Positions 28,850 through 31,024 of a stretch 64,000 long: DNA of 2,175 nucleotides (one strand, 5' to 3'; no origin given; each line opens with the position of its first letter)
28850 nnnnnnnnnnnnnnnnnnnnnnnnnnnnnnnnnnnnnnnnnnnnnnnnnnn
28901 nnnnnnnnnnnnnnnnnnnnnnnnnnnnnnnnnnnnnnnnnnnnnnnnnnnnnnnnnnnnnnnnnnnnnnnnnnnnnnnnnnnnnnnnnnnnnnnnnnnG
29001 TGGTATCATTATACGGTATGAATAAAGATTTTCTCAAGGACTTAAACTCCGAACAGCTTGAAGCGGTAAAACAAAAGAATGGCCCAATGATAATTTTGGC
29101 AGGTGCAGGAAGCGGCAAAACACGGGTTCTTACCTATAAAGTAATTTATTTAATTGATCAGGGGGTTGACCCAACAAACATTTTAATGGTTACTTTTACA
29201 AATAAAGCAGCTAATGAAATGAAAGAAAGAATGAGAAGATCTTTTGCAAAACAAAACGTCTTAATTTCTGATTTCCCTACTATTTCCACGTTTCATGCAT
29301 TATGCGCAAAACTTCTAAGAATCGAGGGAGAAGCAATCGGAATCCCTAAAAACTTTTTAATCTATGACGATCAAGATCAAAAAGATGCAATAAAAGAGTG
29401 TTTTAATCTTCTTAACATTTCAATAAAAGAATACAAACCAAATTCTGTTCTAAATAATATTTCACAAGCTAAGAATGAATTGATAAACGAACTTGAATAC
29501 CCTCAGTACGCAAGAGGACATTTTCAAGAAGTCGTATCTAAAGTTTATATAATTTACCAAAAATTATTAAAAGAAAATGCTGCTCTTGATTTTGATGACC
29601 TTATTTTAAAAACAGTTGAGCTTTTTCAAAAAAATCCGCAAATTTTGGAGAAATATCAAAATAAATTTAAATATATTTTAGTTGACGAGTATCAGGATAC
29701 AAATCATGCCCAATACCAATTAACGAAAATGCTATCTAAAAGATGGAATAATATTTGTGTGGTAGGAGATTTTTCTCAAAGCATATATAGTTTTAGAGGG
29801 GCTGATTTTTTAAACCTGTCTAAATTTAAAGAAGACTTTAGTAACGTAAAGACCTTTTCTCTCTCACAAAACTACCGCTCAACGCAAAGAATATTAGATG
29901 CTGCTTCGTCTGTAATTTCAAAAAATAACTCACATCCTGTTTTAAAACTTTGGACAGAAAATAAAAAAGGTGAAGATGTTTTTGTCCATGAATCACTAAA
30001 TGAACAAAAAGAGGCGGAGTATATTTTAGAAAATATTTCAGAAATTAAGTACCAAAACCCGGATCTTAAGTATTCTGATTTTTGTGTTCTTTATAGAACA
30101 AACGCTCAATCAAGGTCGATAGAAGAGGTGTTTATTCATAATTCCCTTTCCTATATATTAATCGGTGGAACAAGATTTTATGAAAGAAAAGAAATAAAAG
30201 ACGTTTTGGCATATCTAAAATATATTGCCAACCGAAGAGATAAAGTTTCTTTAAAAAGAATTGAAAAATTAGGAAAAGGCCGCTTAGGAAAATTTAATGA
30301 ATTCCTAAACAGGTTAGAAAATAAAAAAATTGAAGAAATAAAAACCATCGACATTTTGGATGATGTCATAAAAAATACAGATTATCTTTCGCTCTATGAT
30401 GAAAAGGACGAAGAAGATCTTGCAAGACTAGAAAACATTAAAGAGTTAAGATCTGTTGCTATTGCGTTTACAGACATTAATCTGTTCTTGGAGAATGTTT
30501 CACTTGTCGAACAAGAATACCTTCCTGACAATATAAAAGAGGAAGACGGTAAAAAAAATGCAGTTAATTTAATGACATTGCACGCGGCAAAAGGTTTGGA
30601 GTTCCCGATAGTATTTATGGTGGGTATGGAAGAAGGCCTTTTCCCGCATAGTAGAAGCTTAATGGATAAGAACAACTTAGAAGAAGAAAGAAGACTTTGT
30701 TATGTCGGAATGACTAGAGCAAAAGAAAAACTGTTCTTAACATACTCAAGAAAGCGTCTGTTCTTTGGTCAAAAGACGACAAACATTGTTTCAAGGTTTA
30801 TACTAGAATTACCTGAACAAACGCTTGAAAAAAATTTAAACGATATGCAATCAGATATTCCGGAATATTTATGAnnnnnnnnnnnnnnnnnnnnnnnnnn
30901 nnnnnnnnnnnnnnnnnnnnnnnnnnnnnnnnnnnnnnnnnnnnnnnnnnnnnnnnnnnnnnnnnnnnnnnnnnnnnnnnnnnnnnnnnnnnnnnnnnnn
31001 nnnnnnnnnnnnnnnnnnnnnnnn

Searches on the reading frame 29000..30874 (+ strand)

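Call 9: search_protein_families(library=pfam, proteins=[window:29000-30874:+], max_evalue=0.001)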
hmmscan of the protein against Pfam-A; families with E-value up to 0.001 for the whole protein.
window:29000-30874:+ (624 aa): 8 families
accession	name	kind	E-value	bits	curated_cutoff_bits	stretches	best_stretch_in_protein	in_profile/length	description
PF00580.27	UvrD-helicase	-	1.6e-89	300.6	23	1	15-280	1-270/271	UvrD/REP helicase N-terminal domain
PF13361.12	UvrD_C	-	9.3e-68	229.6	25.6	2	287-451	2-163/350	UvrD-like helicase C-terminal domain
PF13245.12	AAA_19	-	1.7e-25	90.1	25.1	1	19-266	1-134/134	AAA domain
PF13538.12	UvrD_C_2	-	5.3e-10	39.5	27.4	1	524-580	4-51/52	UvrD-like helicase C-terminal domain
PF01443.25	Viral_helicase1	-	6.3e-08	33.2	21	0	202-293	40-131/228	Viral superfamily 1 RNA helicase core domain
PF13604.12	AAA_30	-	1.2e-06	28.8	27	0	15-78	2-66/191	AAA domain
PF13087.12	AAA_12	-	1e-05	25.7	27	0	506-580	123-190/195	AAA domain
PF04851.21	ResIII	-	0.00072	19.9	22.5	0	20-85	16-80/164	Type III restriction enzyme, res subunit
